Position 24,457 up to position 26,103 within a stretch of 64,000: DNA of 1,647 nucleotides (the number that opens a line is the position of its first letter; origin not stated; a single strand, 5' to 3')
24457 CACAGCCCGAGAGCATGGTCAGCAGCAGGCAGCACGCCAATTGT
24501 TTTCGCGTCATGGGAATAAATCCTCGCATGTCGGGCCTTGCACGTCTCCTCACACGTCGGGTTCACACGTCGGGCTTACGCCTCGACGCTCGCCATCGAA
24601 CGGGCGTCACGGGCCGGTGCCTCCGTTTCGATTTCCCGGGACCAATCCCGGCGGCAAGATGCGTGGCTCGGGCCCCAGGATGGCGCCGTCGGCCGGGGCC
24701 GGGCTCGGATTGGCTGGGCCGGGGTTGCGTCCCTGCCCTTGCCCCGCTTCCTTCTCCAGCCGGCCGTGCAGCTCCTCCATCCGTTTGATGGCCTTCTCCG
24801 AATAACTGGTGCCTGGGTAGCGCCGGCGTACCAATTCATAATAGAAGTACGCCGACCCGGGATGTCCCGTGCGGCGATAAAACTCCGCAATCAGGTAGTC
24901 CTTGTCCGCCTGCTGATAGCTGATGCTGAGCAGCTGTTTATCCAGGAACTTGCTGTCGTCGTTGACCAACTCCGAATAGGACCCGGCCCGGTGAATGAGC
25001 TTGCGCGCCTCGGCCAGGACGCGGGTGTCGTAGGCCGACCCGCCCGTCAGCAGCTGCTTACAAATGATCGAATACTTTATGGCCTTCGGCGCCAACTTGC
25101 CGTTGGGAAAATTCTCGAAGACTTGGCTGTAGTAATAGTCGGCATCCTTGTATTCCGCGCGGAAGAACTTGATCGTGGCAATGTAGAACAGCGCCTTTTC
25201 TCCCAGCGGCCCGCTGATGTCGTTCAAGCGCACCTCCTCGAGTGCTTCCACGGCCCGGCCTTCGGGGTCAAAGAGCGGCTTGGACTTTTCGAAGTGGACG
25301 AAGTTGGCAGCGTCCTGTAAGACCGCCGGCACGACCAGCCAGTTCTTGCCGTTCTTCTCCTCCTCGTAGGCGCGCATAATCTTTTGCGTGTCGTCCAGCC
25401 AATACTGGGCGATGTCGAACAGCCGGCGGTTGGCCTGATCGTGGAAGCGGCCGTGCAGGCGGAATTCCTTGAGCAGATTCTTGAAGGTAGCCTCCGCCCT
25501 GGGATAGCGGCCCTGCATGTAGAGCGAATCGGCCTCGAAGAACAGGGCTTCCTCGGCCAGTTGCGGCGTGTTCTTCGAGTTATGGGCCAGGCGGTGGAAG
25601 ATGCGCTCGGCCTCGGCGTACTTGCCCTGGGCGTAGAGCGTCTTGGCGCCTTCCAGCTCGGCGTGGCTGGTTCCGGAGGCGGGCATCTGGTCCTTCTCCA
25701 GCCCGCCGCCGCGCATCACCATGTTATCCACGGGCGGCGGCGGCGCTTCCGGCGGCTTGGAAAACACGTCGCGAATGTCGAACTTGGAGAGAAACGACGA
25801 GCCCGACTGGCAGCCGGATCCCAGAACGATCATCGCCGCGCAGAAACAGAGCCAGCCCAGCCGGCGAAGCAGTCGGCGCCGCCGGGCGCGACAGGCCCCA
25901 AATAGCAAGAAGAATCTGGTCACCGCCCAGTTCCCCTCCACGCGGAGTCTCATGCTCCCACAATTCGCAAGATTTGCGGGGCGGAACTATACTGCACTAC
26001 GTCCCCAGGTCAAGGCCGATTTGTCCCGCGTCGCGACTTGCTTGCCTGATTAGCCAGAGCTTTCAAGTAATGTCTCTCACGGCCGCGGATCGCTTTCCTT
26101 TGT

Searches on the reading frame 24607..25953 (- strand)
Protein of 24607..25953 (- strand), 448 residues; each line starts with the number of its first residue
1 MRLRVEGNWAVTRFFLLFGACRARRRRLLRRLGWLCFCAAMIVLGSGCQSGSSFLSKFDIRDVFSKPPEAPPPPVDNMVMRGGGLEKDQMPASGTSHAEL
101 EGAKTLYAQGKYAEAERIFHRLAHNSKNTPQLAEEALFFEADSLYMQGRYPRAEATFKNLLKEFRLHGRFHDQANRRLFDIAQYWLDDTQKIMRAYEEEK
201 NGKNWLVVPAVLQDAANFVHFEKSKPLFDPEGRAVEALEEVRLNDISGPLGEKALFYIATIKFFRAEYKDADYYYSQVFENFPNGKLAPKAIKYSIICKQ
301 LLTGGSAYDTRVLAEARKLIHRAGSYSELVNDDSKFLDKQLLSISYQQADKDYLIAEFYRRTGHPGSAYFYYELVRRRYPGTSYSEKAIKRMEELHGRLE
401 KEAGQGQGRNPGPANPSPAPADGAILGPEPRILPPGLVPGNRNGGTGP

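Call 11: search_protein_families(library=ncbifam, proteins=[window:24607-25953:-], max_evalue=0.00001)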
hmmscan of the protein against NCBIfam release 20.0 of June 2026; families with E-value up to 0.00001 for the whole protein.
window:24607-25953:- (448 aa): 2 families
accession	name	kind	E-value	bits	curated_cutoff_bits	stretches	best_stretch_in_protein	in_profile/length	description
TIGR03302.1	OM_YfiO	subfamily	1.2e-12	47.8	81.4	1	233-403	51-220/239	outer membrane protein assembly factor BamD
TIGR02795.1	tol_pal_ybgF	equivalog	4.7e-11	43.3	90.1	0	98-165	4-70/119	tol-pal system protein YbgF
